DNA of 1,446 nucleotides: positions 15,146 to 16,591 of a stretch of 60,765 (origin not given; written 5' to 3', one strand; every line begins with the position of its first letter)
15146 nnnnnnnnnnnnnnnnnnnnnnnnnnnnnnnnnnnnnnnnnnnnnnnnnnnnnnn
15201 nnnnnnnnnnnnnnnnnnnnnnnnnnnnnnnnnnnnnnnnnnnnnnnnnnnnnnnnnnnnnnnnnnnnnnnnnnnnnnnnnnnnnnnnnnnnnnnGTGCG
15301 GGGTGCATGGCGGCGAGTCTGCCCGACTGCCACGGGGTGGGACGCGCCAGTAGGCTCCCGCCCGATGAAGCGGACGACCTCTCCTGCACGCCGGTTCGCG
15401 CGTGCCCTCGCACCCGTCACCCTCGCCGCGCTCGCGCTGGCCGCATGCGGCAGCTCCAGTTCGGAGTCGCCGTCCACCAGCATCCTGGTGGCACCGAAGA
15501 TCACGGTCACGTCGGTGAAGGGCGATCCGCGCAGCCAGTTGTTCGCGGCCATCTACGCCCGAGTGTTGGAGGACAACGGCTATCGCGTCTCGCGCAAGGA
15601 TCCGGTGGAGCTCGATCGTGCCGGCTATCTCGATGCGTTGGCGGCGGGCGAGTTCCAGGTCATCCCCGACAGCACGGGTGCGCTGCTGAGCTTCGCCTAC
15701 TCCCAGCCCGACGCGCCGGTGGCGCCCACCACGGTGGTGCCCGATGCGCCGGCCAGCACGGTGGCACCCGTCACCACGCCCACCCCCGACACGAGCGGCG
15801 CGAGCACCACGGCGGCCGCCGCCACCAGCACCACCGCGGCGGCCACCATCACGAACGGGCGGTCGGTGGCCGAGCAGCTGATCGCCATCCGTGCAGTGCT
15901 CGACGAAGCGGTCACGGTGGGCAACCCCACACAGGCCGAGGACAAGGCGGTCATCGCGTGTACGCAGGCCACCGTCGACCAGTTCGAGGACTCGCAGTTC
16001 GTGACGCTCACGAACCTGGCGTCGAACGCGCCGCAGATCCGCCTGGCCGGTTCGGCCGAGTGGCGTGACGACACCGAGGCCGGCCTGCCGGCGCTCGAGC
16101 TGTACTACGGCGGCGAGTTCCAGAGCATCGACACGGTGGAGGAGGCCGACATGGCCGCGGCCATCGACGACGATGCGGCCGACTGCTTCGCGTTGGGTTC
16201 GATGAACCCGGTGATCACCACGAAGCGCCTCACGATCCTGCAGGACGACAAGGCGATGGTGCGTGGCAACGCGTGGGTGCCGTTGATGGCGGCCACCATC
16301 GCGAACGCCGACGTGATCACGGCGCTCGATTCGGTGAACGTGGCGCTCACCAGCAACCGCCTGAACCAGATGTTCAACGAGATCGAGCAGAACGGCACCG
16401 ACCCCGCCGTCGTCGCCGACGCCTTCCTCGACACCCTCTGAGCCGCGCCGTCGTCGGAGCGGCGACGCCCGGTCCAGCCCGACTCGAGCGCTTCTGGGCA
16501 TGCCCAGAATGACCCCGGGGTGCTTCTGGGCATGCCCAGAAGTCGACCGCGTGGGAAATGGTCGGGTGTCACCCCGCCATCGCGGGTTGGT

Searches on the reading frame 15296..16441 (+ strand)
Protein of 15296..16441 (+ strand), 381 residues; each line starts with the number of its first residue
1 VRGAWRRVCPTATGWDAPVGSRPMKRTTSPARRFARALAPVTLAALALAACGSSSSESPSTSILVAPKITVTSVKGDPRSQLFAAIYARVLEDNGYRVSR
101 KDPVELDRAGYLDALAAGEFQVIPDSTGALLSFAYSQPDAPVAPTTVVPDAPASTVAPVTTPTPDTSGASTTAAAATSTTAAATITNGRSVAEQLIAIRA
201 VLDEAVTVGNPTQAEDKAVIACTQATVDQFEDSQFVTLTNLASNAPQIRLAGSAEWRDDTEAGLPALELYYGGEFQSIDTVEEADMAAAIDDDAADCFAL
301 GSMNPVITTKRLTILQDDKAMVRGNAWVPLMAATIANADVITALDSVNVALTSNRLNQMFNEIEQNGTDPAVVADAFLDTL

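Call 7: search_protein_families(library=pfam, proteins=[window:15296-16441:+], max_evalue=0.01)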
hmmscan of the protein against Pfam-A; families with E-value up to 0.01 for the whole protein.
window:15296-16441:+ (381 aa): 1 family
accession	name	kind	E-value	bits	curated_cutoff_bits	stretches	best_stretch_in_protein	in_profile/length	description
PF04069.17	OpuAC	-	9.6e-18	65.1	21.2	1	69-379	3-256/257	Substrate binding domain of ABC-type glycine betaine transport system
